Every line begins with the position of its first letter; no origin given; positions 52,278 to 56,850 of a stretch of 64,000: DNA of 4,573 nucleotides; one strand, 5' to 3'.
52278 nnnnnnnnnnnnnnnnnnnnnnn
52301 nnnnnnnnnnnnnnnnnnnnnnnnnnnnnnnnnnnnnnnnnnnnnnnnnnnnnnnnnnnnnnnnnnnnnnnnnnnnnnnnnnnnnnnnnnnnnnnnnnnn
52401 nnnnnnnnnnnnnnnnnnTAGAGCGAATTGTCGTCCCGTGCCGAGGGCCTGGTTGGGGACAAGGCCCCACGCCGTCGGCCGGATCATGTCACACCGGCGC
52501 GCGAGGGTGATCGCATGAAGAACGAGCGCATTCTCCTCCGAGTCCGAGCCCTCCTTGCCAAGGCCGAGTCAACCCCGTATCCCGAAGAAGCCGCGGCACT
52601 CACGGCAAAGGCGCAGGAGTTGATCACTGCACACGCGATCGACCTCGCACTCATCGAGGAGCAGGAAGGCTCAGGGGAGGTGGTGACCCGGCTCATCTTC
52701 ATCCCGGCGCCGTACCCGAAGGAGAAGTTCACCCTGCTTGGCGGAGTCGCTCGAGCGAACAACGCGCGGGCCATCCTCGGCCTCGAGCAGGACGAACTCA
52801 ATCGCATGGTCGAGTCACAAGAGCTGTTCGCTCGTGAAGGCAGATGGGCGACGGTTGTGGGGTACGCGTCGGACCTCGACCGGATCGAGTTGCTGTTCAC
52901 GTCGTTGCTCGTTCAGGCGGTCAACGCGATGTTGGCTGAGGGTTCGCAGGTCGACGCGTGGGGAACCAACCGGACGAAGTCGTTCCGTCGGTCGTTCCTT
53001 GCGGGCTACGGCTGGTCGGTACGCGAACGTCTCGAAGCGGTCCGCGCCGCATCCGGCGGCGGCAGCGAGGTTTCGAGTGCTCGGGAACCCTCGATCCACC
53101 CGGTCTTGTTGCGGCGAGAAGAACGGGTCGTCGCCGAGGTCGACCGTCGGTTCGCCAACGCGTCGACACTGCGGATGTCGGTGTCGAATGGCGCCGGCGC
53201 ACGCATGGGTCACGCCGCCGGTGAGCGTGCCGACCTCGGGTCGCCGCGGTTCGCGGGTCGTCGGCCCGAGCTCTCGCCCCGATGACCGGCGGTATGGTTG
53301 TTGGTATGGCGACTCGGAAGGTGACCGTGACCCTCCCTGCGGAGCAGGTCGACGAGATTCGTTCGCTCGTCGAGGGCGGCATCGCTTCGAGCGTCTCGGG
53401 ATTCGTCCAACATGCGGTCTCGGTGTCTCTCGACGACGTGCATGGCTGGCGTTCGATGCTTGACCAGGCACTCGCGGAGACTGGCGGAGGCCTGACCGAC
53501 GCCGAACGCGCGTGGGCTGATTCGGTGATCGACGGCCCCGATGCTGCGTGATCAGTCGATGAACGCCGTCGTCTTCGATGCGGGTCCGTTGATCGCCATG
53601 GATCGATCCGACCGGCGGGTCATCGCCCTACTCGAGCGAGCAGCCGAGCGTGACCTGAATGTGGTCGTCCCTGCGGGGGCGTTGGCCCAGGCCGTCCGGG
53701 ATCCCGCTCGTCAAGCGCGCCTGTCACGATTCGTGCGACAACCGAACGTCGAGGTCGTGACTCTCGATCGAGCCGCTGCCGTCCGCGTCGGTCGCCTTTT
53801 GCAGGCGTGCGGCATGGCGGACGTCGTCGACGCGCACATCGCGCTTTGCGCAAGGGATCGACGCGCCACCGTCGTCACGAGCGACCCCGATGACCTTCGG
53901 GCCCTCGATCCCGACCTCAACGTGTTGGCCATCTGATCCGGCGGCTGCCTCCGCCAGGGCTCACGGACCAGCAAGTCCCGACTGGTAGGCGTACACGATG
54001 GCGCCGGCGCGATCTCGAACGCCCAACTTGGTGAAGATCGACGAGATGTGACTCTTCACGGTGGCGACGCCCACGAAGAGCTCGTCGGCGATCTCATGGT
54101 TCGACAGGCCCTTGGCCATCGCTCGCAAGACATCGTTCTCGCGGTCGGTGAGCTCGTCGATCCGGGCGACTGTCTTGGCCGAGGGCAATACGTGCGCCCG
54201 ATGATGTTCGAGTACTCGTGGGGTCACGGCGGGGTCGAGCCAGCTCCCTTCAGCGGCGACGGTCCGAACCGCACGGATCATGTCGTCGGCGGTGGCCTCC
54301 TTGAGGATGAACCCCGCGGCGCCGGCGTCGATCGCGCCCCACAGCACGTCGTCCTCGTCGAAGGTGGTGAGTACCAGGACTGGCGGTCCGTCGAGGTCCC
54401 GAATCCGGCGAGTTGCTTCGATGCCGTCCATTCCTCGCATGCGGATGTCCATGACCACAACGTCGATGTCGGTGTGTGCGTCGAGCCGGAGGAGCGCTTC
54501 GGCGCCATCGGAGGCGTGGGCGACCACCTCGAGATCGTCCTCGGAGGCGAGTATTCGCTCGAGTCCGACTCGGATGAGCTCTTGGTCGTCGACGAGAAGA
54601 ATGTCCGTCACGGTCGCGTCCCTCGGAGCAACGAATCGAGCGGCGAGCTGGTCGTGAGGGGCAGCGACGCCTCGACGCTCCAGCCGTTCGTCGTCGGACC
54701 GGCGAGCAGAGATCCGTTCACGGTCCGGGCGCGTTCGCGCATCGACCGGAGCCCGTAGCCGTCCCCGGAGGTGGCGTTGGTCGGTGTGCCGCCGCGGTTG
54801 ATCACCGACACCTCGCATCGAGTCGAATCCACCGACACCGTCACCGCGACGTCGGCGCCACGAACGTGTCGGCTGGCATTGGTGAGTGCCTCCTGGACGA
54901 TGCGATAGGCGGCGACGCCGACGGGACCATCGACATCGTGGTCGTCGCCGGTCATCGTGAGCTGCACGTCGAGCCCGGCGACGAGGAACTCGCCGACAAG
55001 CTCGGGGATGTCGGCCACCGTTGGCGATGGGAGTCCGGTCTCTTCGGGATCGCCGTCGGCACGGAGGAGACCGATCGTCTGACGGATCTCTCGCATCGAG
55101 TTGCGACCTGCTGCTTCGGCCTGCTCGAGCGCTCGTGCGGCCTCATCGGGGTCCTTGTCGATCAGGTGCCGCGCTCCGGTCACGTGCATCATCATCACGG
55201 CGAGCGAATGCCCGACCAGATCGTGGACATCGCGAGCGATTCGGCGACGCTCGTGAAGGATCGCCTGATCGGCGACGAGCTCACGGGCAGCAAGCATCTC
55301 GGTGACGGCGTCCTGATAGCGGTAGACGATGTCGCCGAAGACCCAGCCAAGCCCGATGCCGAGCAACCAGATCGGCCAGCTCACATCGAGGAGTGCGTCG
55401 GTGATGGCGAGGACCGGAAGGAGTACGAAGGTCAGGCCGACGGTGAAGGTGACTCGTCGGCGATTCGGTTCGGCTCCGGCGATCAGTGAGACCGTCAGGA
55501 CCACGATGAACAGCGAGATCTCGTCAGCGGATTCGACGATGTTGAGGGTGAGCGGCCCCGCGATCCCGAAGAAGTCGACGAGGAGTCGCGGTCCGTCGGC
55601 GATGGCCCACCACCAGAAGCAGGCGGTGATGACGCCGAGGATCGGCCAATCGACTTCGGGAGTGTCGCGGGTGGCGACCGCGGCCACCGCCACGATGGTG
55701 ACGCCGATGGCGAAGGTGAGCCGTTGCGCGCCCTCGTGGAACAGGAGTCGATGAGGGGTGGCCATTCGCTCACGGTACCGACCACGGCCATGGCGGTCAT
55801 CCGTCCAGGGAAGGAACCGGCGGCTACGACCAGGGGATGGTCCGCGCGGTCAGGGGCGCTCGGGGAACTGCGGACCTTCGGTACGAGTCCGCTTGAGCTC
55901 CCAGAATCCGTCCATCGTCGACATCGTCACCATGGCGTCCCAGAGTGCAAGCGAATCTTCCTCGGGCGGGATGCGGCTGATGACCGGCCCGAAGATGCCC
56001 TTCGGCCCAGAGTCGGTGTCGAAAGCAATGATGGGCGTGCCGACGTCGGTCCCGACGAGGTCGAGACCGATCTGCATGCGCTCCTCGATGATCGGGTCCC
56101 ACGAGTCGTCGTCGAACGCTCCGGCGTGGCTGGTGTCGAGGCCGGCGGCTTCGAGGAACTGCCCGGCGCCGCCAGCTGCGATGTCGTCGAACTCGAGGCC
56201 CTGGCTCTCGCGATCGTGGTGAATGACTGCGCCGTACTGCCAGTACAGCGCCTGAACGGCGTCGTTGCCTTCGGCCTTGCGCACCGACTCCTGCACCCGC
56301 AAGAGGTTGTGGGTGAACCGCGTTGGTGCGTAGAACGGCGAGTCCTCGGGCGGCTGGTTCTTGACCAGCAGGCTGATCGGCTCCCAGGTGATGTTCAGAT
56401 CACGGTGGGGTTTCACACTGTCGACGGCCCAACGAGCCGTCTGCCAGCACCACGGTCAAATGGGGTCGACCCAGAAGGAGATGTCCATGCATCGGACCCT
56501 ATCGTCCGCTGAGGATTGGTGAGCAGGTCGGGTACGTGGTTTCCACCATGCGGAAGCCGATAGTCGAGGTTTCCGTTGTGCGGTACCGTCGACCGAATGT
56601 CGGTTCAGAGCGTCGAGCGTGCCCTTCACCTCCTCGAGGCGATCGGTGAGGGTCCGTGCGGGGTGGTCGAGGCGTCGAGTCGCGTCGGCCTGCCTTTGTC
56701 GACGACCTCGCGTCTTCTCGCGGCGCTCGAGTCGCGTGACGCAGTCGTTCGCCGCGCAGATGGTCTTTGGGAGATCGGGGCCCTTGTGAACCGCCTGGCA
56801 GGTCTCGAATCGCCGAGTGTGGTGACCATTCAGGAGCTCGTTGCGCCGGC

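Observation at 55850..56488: In-frame TGA exactly at the first Cys of the CPWC redox motif of an Rv2466c/DsbA-like reductase, followed by a SECIS-like hairpin: candidate UxxC selenoprotein or a fresh pseudogene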

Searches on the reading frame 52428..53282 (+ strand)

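Call 55: search_protein_families(library=pfam, proteins=[window:52428-53282:+])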
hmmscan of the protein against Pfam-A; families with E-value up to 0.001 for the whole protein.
window:52428-53282:+ (285 aa): 1 family
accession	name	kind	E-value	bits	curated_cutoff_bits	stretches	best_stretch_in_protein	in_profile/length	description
PF10979.13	DUF2786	-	6.3e-14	52.1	23.9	1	34-72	1-39/40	Protein of unknown function (DUF2786)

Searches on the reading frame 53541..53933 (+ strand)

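Call 55: search_protein_families(library=pfam, proteins=[window:53541-53933:+])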
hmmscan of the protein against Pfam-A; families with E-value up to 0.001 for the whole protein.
window:53541-53933:+ (131 aa): 1 family
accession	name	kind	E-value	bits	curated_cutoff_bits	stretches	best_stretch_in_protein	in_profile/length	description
PF01850.27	PIN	-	6.7e-07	30.4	23.6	1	11-120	2-115/120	PIN domain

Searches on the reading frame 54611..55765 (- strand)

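Call 55: search_protein_families(library=pfam, proteins=[window:54611-55765:-])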
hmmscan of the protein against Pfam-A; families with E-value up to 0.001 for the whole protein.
window:54611-55765:- (385 aa): 2 families
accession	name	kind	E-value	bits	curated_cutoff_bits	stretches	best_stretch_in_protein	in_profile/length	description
PF07730.19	HisKA_3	-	2.7e-19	69.9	24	1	172-237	1-66/68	Histidine kinase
PF02518.31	HATPase_c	-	3.6e-06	27.8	26.4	1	285-371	5-110/111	Histidine kinase-, DNA gyrase B-, and HSP90-like ATPase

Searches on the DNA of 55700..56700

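Call 65: search_rna_families(source=window, start=55700, end=56700, threshold=evalue, max_evalue=10)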
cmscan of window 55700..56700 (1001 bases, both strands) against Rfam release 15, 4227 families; matches with E-value up to 10: 3.
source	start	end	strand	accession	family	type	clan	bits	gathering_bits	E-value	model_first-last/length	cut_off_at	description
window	56141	56176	-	RF01521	CC1840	Gene; sRNA;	-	19.4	50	5.7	8-43/95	no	caulobacter sRNA CC1840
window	55703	55768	+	RF01276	sR53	Gene; snRNA; snoRNA; CD-box;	-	13.6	49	2.1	1-60/60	no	Small nucleolar RNA sR53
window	56131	56246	+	RF02648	Cis90_sRNA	Gene; sRNA;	-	11.5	50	3.7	1-237/237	no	Ruegeria cis90 sRNA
